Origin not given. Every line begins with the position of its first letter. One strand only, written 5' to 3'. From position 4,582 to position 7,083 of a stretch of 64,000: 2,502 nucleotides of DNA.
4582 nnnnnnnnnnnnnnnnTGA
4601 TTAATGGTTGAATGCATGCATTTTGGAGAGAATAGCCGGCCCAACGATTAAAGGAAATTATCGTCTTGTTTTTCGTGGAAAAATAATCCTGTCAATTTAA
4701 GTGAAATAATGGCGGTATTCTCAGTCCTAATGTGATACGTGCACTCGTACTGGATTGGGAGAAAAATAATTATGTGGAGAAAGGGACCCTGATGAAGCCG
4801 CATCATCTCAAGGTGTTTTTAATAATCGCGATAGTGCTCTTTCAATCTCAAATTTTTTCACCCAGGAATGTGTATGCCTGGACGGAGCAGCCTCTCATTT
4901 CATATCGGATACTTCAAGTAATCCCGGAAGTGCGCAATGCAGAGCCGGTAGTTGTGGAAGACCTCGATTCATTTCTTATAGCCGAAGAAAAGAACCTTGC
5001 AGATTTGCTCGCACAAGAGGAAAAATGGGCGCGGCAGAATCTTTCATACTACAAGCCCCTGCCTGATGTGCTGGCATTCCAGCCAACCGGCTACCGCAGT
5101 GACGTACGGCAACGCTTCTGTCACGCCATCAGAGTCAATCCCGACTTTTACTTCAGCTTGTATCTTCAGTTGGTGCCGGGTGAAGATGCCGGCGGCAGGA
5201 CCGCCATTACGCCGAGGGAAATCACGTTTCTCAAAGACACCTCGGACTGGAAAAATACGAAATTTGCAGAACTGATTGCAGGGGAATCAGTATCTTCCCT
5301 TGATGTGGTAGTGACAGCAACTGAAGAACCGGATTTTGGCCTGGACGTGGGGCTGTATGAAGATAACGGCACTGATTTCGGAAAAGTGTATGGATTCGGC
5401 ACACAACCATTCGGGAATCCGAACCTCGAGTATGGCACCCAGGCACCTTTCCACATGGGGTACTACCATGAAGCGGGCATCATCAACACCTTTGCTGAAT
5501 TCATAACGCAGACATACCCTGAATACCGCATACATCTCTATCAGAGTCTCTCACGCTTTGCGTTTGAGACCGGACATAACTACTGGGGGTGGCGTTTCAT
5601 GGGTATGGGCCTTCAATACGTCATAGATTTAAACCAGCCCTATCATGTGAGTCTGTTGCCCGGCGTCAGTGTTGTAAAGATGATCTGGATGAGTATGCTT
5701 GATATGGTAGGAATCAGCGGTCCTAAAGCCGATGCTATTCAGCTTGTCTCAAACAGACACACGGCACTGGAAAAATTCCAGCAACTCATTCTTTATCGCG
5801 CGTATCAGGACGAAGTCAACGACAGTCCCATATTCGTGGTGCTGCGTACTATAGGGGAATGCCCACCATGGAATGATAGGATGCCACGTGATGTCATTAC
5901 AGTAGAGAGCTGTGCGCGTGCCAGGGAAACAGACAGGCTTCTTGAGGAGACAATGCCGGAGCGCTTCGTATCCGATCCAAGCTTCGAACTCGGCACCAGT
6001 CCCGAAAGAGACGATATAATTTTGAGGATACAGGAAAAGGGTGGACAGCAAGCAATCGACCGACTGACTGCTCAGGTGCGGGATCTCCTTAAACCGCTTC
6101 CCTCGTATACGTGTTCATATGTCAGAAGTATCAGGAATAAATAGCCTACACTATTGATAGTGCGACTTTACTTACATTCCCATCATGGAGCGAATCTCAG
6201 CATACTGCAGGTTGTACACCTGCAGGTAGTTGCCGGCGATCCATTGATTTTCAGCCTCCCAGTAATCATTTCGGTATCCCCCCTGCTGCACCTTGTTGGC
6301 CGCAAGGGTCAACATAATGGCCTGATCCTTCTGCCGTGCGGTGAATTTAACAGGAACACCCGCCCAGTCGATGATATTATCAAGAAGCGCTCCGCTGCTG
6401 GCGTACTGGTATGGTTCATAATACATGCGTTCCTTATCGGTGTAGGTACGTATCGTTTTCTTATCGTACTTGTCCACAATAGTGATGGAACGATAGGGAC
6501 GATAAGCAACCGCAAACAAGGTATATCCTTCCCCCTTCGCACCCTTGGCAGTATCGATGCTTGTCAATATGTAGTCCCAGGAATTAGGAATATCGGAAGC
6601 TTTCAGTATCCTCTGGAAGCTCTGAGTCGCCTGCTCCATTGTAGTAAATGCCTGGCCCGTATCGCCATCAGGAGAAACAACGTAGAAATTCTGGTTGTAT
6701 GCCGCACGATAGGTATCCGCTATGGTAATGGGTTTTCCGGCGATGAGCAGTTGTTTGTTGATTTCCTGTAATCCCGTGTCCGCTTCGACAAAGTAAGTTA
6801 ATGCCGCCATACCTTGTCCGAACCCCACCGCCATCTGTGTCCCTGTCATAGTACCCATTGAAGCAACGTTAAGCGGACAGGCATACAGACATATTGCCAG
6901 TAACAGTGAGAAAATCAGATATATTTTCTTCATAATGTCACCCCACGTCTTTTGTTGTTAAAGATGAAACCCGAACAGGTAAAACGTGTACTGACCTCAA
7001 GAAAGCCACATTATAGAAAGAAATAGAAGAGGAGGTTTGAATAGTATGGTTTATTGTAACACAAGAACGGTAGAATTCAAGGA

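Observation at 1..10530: Integrase-flanked block pairing a STAND-type nucleotide cyclase with a cyclic-nucleotide-gated patatin lipase and a PycTM-like membrane protein: candidate undescribed signalling/defence module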

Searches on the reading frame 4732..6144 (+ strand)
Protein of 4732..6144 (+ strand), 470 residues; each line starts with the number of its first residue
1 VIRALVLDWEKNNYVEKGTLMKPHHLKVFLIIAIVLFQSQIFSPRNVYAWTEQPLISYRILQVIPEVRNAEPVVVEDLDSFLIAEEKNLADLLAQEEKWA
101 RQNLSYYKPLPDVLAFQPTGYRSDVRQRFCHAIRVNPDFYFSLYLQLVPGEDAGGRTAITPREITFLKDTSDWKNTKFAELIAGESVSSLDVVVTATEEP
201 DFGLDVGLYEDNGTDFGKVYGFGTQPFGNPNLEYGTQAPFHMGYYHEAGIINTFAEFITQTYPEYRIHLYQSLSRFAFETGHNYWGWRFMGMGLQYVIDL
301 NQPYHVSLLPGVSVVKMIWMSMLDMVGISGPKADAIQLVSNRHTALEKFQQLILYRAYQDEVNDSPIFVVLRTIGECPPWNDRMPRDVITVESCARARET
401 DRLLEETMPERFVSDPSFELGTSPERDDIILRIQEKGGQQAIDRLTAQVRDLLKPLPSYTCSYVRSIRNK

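Call 7: search_protein_families(library=pfam, proteins=[window:4732-6144:+], max_evalue=0.01)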
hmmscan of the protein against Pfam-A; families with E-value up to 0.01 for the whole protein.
window:4732-6144:+ (470 aa): 0 families

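Call 8: search_protein_families(library=padloc, proteins=[window:4732-6144:+], max_evalue=0.01)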
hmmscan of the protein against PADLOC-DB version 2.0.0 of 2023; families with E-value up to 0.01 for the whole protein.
window:4732-6144:+ (470 aa): 0 families

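Call 9: search_protein_families(library=ncbifam, proteins=[window:4732-6144:+], max_evalue=0.01)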
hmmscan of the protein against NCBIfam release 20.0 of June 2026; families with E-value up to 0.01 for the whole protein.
window:4732-6144:+ (470 aa): 0 families

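Call 68: search_protein_families(library=phrogs, proteins=[window:4792-6144:+], max_evalue=0.001)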
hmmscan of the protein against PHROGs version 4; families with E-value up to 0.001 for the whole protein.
window:4792-6144:+ (450 aa): 0 families

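Call 81: search_solved_structures(query=window:4792-6144:+, max_evalue=10)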
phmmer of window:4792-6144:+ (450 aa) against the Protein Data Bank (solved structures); distinct sequences matched with E-value up to 10: 1.
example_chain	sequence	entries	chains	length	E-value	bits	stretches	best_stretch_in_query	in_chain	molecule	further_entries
4rnr_A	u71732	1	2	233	1.3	11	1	246-281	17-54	PGT130 Heavy Chain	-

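Call 93: search_protein_representatives(protein=window:4792-6144:+)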
Query: 450 residues. Proteins with E-value up to 0.001 (for the whole library): 576; up to 1e-10: 364; up to 1e-30: 193. The best 150 are listed.
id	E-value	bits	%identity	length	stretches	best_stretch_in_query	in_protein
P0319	1.7e-164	564.4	56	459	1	12-450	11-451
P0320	3.2e-158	543.7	54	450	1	7-446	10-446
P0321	8.6e-148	509.3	50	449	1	10-448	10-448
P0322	4.2e-126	437.9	44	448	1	15-447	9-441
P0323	1.9e-122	425.8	46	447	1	26-450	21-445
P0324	6.5e-116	404.3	44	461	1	11-448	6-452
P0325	3.9e-115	401.7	45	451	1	9-449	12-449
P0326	9.5e-114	397.1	43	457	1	11-447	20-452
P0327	1.2e-112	393.5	46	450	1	7-444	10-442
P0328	4.8e-111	388.2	44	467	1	12-410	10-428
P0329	3.3e-110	385.5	46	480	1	25-448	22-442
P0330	5.2e-105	368.3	44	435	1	26-449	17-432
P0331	1.1e-104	367.3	41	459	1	10-447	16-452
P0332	3.4e-104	365.6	43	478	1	22-406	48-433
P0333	1.7e-101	356.8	41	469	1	13-446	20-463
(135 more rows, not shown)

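Call 95: search_solved_structures(query=A6, max_evalue=10, show_alignments=2)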
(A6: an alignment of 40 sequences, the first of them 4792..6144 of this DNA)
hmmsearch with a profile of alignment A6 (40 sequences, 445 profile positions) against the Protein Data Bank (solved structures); distinct sequences matched with E-value up to 10: 15.
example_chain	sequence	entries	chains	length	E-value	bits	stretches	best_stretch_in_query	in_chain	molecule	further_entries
1olp_A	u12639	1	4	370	0.004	19.4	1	239-286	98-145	ALPHA-TOXIN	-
1ca1_A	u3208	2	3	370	0.0098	18.1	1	237-324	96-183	ALPHA-TOXIN | PHOSPHOLIPASE C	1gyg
1kho_A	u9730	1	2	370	0.024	16.8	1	236-295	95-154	alpha-toxin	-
1qm6_A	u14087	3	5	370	0.031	16.5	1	237-312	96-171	PHOSPHOLIPASE C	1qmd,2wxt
2wxu_A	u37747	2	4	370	0.031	16.5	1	237-312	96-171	PHOSPHOLIPASE C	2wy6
2fgn_A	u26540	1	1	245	0.057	15.6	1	258-293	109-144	Phospholipase C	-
2ffz_A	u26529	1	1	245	0.057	15.6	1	258-293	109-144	Phospholipase C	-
1p5x_A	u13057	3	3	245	0.057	15.6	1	258-293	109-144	Phospholipase C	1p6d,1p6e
1ah7_A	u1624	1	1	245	0.058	15.6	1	258-293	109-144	PHOSPHOLIPASE C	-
2huc_A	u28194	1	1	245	0.058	15.6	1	258-293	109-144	Phospholipase C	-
9hsa_A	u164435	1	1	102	0.23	13.6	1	48-88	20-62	X55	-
5tvb_A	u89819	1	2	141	0.82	11.8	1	31-142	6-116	Nucleoprotein TPR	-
5to5_A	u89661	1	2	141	0.88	11.7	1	31-140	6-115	Nucleoprotein TPR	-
5to7_A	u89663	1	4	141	1.8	10.6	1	31-140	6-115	Nucleoprotein TPR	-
5to6_A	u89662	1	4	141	2.3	10.3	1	31-133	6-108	Nucleoprotein TPR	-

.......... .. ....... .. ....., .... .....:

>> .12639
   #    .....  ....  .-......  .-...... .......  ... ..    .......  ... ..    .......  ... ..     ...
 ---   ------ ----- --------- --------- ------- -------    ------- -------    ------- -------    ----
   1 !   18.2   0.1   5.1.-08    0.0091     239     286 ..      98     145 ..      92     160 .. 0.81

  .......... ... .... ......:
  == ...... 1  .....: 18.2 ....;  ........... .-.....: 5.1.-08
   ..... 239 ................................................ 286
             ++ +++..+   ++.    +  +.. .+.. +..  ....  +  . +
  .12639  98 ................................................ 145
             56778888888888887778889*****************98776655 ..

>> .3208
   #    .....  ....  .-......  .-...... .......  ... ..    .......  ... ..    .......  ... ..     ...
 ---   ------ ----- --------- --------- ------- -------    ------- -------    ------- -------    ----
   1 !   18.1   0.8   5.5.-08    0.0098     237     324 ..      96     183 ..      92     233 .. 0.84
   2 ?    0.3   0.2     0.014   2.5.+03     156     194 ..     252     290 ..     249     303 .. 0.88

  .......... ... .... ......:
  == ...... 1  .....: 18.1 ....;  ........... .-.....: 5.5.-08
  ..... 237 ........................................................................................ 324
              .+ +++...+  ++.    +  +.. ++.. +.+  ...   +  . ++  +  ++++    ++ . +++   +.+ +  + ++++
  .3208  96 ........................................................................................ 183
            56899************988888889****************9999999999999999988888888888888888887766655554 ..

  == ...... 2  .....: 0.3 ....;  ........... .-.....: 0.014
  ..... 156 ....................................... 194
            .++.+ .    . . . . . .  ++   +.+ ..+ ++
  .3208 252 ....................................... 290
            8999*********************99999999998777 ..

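Call 96: search_protein_families(library=pfam, alignment_id=A6, max_evalue=0.01)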
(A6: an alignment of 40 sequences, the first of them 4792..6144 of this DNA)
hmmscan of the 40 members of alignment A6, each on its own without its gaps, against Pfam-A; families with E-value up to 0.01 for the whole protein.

A. member 1, window:4792-6144:+ (450 aa): 0 families

B. families by the number of members that match (of 40 scanned): 0 families

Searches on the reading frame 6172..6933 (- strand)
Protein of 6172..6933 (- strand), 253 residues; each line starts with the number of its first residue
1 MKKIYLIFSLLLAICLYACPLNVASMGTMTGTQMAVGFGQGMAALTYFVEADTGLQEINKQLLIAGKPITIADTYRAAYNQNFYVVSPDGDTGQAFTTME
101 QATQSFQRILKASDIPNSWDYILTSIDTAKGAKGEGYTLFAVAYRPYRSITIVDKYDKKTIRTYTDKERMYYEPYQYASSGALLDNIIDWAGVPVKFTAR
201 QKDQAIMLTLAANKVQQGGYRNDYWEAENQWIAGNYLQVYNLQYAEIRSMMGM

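Call 7: search_protein_families(library=pfam, proteins=[window:6172-6933:-], max_evalue=0.01)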
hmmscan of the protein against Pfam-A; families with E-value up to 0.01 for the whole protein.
window:6172-6933:- (253 aa): 0 families

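Call 8: search_protein_families(library=padloc, proteins=[window:6172-6933:-], max_evalue=0.01)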
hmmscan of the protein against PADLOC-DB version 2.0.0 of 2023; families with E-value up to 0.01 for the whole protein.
window:6172-6933:- (253 aa): 0 families

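Call 9: search_protein_families(library=ncbifam, proteins=[window:6172-6933:-], max_evalue=0.01)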
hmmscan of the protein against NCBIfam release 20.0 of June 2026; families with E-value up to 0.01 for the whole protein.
window:6172-6933:- (253 aa): 0 families

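Call 68: search_protein_families(library=phrogs, proteins=[window:6172-6933:-], max_evalue=0.001)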
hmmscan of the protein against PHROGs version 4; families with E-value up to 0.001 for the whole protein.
window:6172-6933:- (253 aa): 0 families

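Call 86: predict_structure(protein=window:6172-6933:-)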
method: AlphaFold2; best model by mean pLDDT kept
length: 253 residues; sequences in the alignment: 1
mean_pLDDT: 34.3   pTM: 0.23
mean pLDDT of the five models: 34.3, 34.2, 33.2, 33.0, 31.8
residues with pLDDT >= 90: 0; 70-90: 10; 50-70: 10; < 50: 233
segments of 3 or more residues with pLDDT < 50: 21-253
pLDDT, mean of each block of 10 residues (from residue 1): 68 66 44 31 25 29 27 28 34 40 46 36 33 31 35 36 37 24 29 26 28 26 28 26 24 27
secondary structure, 60 per line:
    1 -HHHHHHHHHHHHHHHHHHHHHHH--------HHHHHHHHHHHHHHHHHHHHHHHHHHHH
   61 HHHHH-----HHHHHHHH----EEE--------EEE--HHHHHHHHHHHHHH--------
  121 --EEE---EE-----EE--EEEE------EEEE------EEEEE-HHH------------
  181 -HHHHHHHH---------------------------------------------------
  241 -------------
elements in order: H2-24 H33-65 H71-78 E83-85 E94-96 H99-112 E123-125 E140-143 E150-153 E160-164 H182-189
